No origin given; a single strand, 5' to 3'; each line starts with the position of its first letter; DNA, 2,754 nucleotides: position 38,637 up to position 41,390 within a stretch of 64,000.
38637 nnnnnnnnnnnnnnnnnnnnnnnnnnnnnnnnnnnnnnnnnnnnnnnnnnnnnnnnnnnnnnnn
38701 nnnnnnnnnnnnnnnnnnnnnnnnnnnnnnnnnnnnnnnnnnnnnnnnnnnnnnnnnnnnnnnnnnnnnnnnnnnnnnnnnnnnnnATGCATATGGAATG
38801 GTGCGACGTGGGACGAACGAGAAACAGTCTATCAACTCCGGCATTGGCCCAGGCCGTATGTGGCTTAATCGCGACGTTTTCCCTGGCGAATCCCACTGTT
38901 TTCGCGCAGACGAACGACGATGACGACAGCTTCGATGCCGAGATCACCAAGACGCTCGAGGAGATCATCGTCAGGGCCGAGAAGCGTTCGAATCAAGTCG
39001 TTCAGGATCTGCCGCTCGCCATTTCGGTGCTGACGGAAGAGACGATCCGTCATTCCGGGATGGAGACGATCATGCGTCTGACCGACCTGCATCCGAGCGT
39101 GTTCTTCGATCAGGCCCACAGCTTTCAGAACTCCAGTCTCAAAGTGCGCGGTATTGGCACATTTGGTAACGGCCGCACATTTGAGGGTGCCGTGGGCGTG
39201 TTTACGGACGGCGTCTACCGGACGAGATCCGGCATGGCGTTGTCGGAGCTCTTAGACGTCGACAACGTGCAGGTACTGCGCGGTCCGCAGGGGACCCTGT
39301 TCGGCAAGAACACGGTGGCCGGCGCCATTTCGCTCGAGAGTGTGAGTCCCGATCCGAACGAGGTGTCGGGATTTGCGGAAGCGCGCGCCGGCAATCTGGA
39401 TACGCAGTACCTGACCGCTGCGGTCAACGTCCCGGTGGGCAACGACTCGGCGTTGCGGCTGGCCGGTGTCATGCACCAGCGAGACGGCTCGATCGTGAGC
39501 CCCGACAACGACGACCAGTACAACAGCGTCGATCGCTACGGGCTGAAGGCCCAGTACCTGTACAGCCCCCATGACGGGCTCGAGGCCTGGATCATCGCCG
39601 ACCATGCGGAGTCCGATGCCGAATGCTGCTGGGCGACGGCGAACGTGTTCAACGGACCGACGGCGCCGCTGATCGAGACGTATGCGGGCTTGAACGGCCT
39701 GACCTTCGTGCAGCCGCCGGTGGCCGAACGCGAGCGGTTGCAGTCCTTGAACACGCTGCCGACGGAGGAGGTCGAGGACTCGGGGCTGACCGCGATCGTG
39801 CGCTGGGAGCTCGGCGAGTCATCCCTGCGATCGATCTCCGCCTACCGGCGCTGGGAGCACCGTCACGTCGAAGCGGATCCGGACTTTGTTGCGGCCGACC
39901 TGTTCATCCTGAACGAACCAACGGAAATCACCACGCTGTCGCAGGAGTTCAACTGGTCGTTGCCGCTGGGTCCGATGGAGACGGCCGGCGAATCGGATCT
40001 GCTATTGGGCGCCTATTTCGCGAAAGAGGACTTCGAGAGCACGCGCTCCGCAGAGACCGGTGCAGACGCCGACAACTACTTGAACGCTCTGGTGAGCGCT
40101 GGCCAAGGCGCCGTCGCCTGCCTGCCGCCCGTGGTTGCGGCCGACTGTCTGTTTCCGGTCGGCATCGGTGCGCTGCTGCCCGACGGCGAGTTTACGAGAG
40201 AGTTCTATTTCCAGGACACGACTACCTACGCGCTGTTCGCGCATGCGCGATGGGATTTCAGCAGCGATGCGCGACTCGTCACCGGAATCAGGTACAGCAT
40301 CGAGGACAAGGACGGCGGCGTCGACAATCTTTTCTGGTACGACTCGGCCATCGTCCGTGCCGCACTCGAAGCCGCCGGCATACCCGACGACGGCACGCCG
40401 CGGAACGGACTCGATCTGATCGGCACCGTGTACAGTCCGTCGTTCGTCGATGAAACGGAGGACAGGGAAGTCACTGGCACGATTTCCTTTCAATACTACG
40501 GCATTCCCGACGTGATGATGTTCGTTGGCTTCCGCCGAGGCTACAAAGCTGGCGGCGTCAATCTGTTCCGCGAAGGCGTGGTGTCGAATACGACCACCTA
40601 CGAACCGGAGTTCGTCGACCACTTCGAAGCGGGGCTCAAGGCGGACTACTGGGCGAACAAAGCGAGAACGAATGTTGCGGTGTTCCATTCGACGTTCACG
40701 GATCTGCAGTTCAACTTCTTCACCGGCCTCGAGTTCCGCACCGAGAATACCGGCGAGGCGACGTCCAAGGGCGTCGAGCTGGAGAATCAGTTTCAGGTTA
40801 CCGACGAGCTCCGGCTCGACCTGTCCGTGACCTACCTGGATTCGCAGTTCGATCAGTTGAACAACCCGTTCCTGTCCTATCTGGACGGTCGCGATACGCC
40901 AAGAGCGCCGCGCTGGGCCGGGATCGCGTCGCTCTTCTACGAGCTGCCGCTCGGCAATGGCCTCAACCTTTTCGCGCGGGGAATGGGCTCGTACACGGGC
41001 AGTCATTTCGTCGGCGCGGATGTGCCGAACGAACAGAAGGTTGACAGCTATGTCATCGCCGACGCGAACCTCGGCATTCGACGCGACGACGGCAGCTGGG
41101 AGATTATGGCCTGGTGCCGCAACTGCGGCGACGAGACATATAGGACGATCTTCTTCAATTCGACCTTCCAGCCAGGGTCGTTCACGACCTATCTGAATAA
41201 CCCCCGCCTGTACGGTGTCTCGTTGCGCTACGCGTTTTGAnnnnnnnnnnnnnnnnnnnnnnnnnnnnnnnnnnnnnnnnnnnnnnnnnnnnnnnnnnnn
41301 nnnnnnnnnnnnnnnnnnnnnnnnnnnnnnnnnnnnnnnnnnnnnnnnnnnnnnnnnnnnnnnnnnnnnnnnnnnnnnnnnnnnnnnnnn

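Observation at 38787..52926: Uncharacterised isoprenoid-type gene cluster: TonB receptor, two large flavoproteins, polyprenyl synthase, SDR and three ADC-like domains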

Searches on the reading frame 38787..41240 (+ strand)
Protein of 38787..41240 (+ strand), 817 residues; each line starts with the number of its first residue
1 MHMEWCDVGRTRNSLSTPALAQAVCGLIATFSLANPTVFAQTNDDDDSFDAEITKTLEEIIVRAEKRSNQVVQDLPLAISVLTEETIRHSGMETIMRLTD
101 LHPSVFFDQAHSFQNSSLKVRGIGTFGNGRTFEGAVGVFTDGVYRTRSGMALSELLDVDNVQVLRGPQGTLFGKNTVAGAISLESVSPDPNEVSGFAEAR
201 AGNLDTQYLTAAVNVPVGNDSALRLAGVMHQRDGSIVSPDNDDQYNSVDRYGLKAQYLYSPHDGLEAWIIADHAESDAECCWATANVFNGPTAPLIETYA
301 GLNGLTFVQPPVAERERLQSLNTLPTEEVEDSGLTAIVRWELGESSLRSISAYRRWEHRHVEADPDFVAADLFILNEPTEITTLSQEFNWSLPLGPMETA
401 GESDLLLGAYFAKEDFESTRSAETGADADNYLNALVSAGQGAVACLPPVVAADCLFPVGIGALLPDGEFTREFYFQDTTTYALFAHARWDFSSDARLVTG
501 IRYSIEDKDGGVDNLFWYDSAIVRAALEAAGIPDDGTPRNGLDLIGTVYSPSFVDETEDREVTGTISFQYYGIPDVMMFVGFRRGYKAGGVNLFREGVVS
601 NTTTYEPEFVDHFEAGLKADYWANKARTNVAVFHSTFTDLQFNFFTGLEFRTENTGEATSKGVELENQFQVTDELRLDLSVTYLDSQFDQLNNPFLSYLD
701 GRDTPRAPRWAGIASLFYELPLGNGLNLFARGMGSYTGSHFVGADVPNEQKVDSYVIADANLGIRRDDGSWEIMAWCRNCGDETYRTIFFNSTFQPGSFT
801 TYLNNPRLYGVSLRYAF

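Call 3: search_protein_families(library=pfam, proteins=[window:38787-41240:+], max_evalue=0.01)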
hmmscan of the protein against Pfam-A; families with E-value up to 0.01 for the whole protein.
window:38787-41240:+ (817 aa): 2 families
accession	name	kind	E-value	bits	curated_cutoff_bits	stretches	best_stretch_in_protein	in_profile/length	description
PF00593.30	TonB_dep_Rec_b-barrel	-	8.1e-30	105.5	27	1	328-779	57-435/436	TonB dependent receptor-like, beta-barrel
PF07715.20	Plug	-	7e-13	49.5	23.9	1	72-180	2-107/107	TonB-dependent Receptor Plug Domain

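Call 4: search_protein_families(library=ncbifam, proteins=[window:38787-41240:+], max_evalue=0.01)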
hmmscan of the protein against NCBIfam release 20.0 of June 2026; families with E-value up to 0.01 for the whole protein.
window:38787-41240:+ (817 aa): 16 families
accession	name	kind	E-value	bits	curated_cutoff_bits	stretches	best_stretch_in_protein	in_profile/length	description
TIGR01783.1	TonB-siderophor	subfamily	1.8e-33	116.1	223.5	2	555-817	401-649/649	TonB-dependent siderophore receptor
NF047944.1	FoxamRcptFoxA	equivalog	2.8e-17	62.3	1300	2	54-245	33-222/697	ferrioxamine B receptor FoxA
NF053590.1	TonB_dep_TOL0244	equivalog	1.2e-13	50.5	645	2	598-690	405-498/604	TOL_0244 family TonB-dependent receptor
TIGR01785.1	TonB-hemin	subfamily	5e-12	45.1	316.85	1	57-188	1-131/677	TonB-dependent heme/hemoglobin receptor family protein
TIGR01779.1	TonB-B12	equivalog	9.2e-10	37.7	599.7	1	52-259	23-225/614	TonB-dependent vitamin B12 receptor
NF041535.1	TonB_rec_PqqU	equivalog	9.4e-10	37.4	1200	2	567-778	427-634/676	TonB-dependent receptor PqqU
NF010651.0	PRK14050.1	equivalog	1.5e-08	33.2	884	1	600-784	528-703/730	TonB-dependent siderophore receptor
NF007465.0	PRK10044.1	equivalog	2.2e-08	32.7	803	1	600-761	520-673/726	ferrichrome porin FhuA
NF007349.0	PRK09840.1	equivalog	4.3e-08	31.6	686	1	22-232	19-219/760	catecholate siderophore receptor Fiu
NF007926.1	PRK10641.1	equivalog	2.4e-07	29.7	836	1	54-260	24-226/617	TonB-dependent vitamin B12 receptor BtuB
TIGR01786.1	TonB-hemlactrns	subfamily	3.1e-06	25.8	323.75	1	59-187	2-135/719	TonB-dependent hemoglobin/transferrin/lactoferrin family receptor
TIGR04056.1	OMP_RagA_SusC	subfamily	2.8e-05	22.7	368.25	1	604-689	652-745/981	SusC/RagA family TonB-linked outer membrane protein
NF010010.0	PRK13483.1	equivalog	3.6e-05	22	927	0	50-182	30-159/660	ligand-gated channel protein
NF050067.1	TonBEntbctnRecCfrA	equivalog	6.6e-05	21.4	1200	0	651-688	537-574/698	TonB-dependent ferric enterobactin receptor CfrA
NF010011.0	PRK13484.1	equivalog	0.00033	19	1197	1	645-716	516-589/682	IreA family TonB-dependent siderophore receptor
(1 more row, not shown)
